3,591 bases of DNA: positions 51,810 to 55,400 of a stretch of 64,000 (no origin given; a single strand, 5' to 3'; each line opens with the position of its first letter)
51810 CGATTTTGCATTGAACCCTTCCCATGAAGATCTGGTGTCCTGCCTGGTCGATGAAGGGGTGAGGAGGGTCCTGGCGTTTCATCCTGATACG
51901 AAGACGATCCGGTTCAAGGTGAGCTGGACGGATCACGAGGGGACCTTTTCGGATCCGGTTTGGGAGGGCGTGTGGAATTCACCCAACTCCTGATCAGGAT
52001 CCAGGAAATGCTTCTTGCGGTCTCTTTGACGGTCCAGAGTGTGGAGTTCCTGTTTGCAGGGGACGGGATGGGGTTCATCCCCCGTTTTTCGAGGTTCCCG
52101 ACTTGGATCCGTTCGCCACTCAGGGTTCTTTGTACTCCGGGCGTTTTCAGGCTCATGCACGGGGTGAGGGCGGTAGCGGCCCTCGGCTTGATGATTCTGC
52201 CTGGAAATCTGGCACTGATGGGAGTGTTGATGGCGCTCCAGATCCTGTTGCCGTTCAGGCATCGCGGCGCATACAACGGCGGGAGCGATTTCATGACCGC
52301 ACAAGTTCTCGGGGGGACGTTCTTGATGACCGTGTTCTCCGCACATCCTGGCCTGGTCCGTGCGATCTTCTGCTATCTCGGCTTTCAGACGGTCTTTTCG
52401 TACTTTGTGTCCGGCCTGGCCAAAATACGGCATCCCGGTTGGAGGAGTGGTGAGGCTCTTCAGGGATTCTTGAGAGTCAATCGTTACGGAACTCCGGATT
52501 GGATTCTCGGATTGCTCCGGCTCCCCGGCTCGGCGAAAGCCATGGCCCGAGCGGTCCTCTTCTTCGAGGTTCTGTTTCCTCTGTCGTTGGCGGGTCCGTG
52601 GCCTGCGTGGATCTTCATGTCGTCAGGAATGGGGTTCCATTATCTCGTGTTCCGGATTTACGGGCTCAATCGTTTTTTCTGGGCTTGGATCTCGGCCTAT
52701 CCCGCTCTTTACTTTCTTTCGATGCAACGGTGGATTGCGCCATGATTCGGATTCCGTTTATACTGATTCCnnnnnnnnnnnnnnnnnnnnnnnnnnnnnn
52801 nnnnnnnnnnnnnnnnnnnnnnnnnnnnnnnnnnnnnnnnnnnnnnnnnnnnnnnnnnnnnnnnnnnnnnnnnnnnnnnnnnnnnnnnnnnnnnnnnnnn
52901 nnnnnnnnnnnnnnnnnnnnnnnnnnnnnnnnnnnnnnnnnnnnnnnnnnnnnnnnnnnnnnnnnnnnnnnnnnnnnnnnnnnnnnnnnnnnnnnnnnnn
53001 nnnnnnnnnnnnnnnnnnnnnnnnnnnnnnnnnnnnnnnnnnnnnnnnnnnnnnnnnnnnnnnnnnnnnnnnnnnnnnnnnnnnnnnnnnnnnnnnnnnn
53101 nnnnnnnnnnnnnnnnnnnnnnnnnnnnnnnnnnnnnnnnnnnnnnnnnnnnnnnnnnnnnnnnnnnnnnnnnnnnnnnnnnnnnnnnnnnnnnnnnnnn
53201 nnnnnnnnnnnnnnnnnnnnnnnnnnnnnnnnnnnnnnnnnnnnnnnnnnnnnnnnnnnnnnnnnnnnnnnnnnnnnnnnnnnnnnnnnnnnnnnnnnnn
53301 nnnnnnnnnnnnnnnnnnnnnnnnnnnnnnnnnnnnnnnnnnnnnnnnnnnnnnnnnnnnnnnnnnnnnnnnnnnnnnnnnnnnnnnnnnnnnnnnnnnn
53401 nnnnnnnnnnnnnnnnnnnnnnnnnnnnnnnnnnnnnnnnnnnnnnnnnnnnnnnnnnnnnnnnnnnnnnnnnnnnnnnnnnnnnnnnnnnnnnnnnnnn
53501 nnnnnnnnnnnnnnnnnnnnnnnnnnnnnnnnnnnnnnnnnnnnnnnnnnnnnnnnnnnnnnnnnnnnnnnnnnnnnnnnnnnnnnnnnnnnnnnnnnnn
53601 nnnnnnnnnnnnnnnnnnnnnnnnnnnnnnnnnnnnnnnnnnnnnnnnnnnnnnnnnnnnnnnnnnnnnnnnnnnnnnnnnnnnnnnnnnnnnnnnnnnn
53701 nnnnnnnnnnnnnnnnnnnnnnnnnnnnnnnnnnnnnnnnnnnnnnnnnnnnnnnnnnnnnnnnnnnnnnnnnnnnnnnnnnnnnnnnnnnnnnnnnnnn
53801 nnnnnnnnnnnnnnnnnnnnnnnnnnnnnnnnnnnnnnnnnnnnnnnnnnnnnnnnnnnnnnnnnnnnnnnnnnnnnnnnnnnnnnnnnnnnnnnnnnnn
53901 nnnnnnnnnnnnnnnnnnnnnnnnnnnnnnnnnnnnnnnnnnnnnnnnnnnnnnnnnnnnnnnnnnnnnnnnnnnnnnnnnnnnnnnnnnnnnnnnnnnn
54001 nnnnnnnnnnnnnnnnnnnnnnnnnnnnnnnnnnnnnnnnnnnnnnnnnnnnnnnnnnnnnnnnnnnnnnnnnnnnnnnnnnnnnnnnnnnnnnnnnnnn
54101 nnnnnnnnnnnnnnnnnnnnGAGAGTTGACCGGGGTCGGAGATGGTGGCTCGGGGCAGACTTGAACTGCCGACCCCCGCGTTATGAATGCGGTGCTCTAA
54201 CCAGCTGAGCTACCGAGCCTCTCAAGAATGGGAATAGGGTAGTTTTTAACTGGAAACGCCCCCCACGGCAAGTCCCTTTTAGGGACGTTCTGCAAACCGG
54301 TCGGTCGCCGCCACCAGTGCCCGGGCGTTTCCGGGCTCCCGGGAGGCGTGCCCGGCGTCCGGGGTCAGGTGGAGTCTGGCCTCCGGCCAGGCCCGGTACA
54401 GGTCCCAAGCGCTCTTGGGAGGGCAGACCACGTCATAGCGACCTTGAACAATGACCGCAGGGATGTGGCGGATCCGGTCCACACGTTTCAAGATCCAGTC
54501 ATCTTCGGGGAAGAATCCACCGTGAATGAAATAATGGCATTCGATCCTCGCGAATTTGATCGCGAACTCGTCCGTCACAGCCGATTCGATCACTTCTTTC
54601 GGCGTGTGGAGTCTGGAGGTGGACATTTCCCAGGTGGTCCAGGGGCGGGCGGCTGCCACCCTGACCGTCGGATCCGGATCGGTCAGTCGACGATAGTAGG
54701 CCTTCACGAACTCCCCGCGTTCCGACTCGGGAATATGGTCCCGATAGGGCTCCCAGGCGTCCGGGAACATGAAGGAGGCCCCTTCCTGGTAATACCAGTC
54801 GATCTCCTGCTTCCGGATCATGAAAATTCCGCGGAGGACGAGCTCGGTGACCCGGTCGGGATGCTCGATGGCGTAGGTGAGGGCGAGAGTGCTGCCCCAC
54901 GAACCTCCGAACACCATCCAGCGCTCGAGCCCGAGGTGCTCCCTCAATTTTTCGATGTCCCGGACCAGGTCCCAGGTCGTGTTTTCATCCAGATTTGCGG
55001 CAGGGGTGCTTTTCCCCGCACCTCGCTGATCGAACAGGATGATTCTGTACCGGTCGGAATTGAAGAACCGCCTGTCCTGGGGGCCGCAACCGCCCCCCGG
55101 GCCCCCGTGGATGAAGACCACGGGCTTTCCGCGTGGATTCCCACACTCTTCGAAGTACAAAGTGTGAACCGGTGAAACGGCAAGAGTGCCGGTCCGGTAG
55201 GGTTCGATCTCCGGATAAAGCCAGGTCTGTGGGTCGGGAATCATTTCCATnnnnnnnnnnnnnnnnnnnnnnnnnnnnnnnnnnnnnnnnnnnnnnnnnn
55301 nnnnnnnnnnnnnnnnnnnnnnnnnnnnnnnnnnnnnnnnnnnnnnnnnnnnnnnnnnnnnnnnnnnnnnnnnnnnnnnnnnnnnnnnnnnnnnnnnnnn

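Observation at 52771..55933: c-di-GMP effector cluster around tRNA-Met: PilZ fused to a degenerate HD-GYP, plus a YcgR-like PilZ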

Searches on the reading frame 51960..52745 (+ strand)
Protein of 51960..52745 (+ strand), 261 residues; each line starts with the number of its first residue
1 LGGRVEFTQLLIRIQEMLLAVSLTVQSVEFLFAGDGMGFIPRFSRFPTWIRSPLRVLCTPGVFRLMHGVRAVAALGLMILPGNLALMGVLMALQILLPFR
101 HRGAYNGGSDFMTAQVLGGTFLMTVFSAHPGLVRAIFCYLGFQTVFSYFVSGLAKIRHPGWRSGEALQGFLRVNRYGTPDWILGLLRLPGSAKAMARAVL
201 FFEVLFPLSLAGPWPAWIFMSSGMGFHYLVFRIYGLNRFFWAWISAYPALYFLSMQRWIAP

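Call 3: search_protein_families(library=pfam, proteins=[window:51960-52745:+], max_evalue=1)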
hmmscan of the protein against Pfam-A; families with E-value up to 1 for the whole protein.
window:51960-52745:+ (261 aa): 0 families

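Call 4: search_protein_families(library=ncbifam, proteins=[window:51960-52745:+], max_evalue=1)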
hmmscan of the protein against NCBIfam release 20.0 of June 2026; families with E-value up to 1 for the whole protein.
window:51960-52745:+ (261 aa): 1 family
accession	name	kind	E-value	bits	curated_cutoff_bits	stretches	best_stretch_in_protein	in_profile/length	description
TIGR04033.1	export_SdpB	subfamily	0.0016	18.1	178.4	1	125-237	142-258/276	sporulation-delaying protein SdpB family protein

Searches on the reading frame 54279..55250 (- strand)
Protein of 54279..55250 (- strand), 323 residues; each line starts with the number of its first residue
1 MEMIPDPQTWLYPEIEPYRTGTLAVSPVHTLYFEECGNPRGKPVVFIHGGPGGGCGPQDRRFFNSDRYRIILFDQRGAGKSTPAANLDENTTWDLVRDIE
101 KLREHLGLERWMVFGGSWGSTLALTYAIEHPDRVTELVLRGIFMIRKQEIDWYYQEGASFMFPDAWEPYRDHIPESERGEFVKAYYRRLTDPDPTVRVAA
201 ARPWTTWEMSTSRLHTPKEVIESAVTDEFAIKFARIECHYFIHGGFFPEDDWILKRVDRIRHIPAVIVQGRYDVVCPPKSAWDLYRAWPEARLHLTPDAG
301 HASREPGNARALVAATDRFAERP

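Call 3: search_protein_families(library=pfam, proteins=[window:54279-55250:-], max_evalue=1)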
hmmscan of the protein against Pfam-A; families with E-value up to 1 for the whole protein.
window:54279-55250:- (323 aa): 7 families
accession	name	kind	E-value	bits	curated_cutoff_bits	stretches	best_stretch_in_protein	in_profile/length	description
PF00561.26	Abhydrolase_1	-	7.2e-35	121.2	25.8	1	42-302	1-239/245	alpha/beta hydrolase fold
PF12146.15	Hydrolase_4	-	3.1e-15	56.6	27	1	63-301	27-232/239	Serine aminopeptidase, S33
PF12697.13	Abhydrolase_6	-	8.3e-11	43.4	26.3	1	44-303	1-206/217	Alpha/beta hydrolase family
PF03096.20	Ndr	-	3.6e-05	23.1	23.3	1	86-156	72-146/283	Ndr family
PF08386.16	Abhydrolase_4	-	0.013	16.1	21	1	262-311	34-82/103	TAP-like protein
PF00326.27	Peptidase_S9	-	0.019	14.9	22.6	0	264-321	146-207/213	Prolyl oligopeptidase family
PF02985.28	HEAT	-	0.13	13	23.5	1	185-201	5-21/31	HEAT repeat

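Call 4: search_protein_families(library=ncbifam, proteins=[window:54279-55250:-], max_evalue=1)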
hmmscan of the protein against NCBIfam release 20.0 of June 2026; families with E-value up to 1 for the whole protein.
window:54279-55250:- (323 aa): 37 families (the best 25 are shown)
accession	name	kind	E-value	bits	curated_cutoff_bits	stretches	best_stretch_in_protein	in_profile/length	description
TIGR01249.1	pro_imino_pep_1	equivalog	1.1e-134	448.5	259.75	1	16-319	2-306/307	prolyl aminopeptidase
TIGR01250.1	pro_imino_pep_2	subfamily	1.9e-21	76.9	167.65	2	30-141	13-128/288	proline iminopeptidase-family hydrolase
NF045632.1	hydroxlase_HsaD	equivalog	2.3e-16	59.6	400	2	24-141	17-136/290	4,5:9,10-diseco-3-hydroxy-5,9,17-trioxoandrosta-1(10),2-diene-4-oate hydrolase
TIGR02427.1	protocat_pcaD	equivalog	1.9e-14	53.6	255.85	2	66-139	38-109/251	3-oxoadipate enol-lactonase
NF051488.1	bifunc_PcaDC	exception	2e-14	53.5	390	2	66-139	37-108/375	bifunctional 3-oxoadipate enol-lactonase/4-carboxymuconolactone decarboxylase PcaDC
NF045945.1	ProImpepLactob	equivalog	6e-14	52.2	400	1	39-139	25-128/293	proline iminopeptidase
NF045948.1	ProImpepThrmp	equivalog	7.1e-14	51.9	500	1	30-139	13-125/291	proline iminopeptidase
TIGR03611.1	RutD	equivalog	1.9e-13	50.4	238.5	2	57-139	29-110/258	pyrimidine utilization protein D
TIGR03343.1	biphenyl_bphD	equivalog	1.9e-12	47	462.15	1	31-162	22-154/282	2-hydroxy-6-oxo-6-phenylhexa-2,4-dienoate hydrolase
NF050089.1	i_nPHAscl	equivalog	1.7e-10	40.4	300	1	66-139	43-114/288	intracellular short-chain-length polyhydroxyalkanoate depolymerase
NF002873.0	PRK03204.1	equivalog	2.9e-09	36.7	466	1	18-141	14-133/286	haloalkane dehalogenase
NF051487.1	bifunc_PcaCD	exception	2e-08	33.7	430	2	67-139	198-268/413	bifunctional 4-carboxymuconolactone decarboxylase/3-oxoadipate enol-lactonase PcaCD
NF002938.0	PRK03592.1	equivalog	2.8e-08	33.5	241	1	29-142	20-129/298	haloalkane dehalogenase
NF011457.0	PRK14875.1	equivalog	7.3e-08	31.8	307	1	29-139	120-228/372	acetoin dehydrogenase dihydrolipoyllysine-residue acetyltransferase subunit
NF052610.1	macro_16_ester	equivalog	3.3e-07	29.9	420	1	62-140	47-125/281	alpha/beta fold macrolide esterase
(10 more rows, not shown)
